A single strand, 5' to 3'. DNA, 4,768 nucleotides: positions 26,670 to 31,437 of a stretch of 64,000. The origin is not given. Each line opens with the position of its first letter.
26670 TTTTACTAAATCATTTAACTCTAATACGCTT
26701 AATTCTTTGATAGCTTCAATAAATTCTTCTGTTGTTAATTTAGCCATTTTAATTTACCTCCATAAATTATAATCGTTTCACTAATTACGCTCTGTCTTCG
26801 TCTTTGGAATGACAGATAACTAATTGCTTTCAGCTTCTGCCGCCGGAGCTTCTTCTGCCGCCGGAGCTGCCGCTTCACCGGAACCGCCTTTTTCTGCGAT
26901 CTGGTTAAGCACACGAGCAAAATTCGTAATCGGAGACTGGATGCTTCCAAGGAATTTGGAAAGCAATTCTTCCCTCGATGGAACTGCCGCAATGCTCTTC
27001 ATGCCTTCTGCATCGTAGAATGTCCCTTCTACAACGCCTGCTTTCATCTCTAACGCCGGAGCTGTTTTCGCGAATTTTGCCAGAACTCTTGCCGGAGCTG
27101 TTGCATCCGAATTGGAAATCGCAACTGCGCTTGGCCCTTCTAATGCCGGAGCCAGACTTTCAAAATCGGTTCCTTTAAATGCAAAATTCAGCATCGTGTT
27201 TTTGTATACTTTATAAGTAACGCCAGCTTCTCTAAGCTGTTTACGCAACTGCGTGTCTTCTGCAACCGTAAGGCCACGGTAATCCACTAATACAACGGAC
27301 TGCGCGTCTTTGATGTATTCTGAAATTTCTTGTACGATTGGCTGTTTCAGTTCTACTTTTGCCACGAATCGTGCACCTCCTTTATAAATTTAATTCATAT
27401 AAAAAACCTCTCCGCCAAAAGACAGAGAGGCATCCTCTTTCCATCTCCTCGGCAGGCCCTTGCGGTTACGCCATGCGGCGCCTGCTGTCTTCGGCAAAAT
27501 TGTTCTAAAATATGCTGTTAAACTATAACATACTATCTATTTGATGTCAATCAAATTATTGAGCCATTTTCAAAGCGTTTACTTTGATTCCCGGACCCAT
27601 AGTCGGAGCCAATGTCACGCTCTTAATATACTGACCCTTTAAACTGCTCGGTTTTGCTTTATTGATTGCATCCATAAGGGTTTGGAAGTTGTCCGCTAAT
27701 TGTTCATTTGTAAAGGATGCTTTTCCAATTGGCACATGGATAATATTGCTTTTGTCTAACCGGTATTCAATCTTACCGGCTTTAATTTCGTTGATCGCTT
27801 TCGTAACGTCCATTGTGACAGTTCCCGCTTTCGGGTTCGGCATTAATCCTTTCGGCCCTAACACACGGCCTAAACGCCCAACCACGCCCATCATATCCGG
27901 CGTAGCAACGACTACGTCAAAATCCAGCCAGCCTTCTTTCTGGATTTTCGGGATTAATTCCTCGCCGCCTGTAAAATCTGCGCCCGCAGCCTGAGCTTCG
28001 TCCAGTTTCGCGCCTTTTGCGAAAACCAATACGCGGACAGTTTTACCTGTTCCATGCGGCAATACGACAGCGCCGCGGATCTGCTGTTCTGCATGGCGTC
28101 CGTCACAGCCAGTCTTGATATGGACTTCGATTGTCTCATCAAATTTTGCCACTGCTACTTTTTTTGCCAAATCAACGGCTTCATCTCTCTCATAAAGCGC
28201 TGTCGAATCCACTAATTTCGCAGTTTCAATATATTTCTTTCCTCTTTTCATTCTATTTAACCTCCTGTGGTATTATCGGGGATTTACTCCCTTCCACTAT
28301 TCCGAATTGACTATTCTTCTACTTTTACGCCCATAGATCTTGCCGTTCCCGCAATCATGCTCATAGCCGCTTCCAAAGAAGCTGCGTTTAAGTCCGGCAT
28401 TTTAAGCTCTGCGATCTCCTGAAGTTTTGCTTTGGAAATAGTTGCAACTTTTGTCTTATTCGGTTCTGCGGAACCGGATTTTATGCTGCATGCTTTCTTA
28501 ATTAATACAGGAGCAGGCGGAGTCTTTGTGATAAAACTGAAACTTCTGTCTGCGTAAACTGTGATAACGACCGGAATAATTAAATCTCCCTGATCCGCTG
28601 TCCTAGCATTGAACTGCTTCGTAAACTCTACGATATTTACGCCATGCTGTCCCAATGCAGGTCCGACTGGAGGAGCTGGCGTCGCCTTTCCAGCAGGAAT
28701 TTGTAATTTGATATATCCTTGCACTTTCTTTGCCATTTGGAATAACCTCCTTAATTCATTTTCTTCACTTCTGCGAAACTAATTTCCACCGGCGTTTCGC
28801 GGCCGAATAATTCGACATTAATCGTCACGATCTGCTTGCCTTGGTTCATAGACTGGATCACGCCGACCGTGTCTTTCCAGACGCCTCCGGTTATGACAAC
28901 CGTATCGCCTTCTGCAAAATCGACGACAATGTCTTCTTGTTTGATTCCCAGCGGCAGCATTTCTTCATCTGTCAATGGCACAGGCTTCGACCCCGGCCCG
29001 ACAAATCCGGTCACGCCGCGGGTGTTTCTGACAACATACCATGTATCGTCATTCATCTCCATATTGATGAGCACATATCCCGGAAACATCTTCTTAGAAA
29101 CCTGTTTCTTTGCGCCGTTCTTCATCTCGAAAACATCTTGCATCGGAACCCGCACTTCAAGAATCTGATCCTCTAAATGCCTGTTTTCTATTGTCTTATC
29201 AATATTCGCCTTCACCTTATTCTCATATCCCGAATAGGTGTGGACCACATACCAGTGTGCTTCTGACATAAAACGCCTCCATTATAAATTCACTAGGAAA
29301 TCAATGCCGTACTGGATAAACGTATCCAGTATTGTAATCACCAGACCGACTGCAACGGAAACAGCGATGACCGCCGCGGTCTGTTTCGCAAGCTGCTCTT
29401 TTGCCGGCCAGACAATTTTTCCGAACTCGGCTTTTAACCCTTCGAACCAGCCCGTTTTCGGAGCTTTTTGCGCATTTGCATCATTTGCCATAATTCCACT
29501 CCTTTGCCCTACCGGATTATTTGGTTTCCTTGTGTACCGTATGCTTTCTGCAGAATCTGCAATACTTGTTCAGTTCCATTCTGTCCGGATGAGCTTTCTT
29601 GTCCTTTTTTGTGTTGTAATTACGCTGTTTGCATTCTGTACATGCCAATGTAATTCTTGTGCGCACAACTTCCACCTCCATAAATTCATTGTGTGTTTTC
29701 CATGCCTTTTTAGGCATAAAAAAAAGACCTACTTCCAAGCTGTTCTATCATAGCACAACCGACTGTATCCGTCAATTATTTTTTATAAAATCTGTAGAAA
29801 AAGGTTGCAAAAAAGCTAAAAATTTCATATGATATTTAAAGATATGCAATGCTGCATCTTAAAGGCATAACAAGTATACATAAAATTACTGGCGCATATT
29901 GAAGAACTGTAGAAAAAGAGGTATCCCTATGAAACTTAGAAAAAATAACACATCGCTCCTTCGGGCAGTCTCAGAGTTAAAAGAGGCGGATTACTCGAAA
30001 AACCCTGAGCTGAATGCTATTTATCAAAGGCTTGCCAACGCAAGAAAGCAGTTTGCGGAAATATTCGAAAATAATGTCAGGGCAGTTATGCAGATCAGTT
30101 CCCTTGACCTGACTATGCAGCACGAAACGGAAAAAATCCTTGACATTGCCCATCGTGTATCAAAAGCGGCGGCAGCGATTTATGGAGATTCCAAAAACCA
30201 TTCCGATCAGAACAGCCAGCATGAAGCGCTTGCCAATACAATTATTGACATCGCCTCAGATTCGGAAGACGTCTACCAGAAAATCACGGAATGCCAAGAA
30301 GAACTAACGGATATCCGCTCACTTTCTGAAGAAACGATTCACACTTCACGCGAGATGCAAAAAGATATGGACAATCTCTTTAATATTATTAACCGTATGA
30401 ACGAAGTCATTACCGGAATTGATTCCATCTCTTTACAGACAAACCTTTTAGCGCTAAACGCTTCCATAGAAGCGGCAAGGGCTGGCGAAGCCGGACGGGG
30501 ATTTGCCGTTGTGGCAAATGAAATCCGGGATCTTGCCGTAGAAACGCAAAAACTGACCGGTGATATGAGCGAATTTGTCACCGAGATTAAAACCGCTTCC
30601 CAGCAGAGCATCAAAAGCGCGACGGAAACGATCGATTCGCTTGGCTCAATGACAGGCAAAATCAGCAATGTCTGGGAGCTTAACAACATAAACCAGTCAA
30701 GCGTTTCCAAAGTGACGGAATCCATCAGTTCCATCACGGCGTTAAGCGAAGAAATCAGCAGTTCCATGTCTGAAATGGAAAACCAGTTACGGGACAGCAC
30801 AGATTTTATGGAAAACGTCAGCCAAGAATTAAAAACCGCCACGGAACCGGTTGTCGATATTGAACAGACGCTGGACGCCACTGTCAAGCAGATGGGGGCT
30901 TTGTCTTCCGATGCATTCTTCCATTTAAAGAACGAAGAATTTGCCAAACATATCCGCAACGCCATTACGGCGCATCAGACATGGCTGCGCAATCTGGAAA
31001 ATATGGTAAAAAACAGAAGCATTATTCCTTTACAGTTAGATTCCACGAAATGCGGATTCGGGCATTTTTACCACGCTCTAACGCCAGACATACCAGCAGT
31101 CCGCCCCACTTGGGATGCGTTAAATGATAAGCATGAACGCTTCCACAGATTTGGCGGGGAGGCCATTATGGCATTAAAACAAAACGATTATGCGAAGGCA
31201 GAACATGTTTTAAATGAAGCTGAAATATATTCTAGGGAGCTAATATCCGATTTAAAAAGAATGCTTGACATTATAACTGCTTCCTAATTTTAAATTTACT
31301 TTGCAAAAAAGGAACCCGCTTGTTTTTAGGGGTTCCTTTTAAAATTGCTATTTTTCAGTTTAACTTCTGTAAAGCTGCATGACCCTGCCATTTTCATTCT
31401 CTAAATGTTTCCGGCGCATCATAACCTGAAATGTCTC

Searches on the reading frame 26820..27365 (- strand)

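Call 8: search_protein_families(library=pfam, proteins=[window:26820-27365:-], max_evalue=0.001)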
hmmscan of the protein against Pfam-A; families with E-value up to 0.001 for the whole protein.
window:26820-27365:- (181 aa): 1 family
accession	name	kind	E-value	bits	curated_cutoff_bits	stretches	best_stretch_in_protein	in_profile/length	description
PF00466.25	Ribosomal_L10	-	3.9e-30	104.3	22.8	1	5-100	4-100/100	Ribosomal protein L10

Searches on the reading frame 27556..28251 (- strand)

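Call 7: search_protein_families(library=pfam, proteins=[window:27556-28251:-], max_evalue=0.001)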
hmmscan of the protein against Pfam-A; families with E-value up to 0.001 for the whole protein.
window:27556-28251:- (231 aa): 1 family
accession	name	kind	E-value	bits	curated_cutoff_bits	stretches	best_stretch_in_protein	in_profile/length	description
PF00687.26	Ribosomal_L1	-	7.3e-73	244.8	32.2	1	30-220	2-198/198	Ribosomal protein L1p/L10e family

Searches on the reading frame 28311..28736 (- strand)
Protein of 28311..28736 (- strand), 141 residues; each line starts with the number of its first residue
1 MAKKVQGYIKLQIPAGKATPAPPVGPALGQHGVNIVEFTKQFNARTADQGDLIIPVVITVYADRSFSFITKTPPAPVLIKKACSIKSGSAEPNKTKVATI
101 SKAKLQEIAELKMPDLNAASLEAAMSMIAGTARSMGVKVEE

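Call 7: search_protein_families(library=pfam, proteins=[window:28311-28736:-], max_evalue=0.001)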
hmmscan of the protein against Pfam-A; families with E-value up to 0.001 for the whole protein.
window:28311-28736:- (141 aa): 2 families
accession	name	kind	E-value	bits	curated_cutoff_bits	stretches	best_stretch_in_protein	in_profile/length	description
PF03946.19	Ribosomal_L11_N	-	2.6e-29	101.2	32.9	1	9-66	1-58/58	Ribosomal protein L11, N-terminal domain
PF00298.24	Ribosomal_L11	-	6.4e-28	97.4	21.4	1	71-139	1-69/69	Ribosomal protein L11, RNA binding domain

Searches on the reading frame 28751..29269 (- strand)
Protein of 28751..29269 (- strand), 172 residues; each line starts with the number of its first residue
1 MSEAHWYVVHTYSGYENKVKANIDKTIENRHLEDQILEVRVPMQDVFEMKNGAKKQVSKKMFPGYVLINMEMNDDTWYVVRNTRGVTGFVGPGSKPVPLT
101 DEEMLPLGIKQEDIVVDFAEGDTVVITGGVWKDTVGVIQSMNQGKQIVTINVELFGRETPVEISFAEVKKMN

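Call 7: search_protein_families(library=pfam, proteins=[window:28751-29269:-], max_evalue=0.001)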
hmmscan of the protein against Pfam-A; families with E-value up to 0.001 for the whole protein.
window:28751-29269:- (172 aa): 1 family
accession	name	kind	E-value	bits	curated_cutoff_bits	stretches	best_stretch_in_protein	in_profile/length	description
PF02357.24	NusG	-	1.6e-33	115.5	22.2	1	5-104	2-89/93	Transcription termination factor nusG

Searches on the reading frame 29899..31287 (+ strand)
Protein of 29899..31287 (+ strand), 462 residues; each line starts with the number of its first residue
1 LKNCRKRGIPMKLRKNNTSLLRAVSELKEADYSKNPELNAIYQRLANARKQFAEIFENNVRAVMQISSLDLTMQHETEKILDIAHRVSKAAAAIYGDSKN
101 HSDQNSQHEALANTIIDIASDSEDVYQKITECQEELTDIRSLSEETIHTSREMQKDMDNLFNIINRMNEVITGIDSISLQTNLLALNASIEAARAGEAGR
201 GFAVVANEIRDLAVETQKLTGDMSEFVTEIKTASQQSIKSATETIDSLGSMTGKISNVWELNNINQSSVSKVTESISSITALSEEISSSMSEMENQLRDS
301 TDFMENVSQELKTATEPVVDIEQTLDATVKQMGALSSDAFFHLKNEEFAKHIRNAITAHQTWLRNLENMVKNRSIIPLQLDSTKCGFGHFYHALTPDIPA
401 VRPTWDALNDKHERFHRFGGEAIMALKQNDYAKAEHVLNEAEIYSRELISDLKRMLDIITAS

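Call 7: search_protein_families(library=pfam, proteins=[window:29899-31287:+], max_evalue=0.001)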
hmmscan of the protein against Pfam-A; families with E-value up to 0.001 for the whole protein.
window:29899-31287:+ (462 aa): 4 families
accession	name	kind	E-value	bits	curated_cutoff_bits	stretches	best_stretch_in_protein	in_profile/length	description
PF00015.26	MCPsignal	-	4.4e-31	108.5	34.6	1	151-297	19-165/172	Methyl-accepting chemotaxis protein (MCP) signalling domain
PF13682.11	CZB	-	1.2e-10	42.1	29.4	1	359-423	1-64/64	Chemoreceptor zinc-binding domain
PF19111.5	DUF5798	-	1e-05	26.1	27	0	115-176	10-70/89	Family of unknown function (DUF5798)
PF10241.14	KxDL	-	5.3e-05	23.9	27.2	1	117-170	24-77/86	Uncharacterized conserved protein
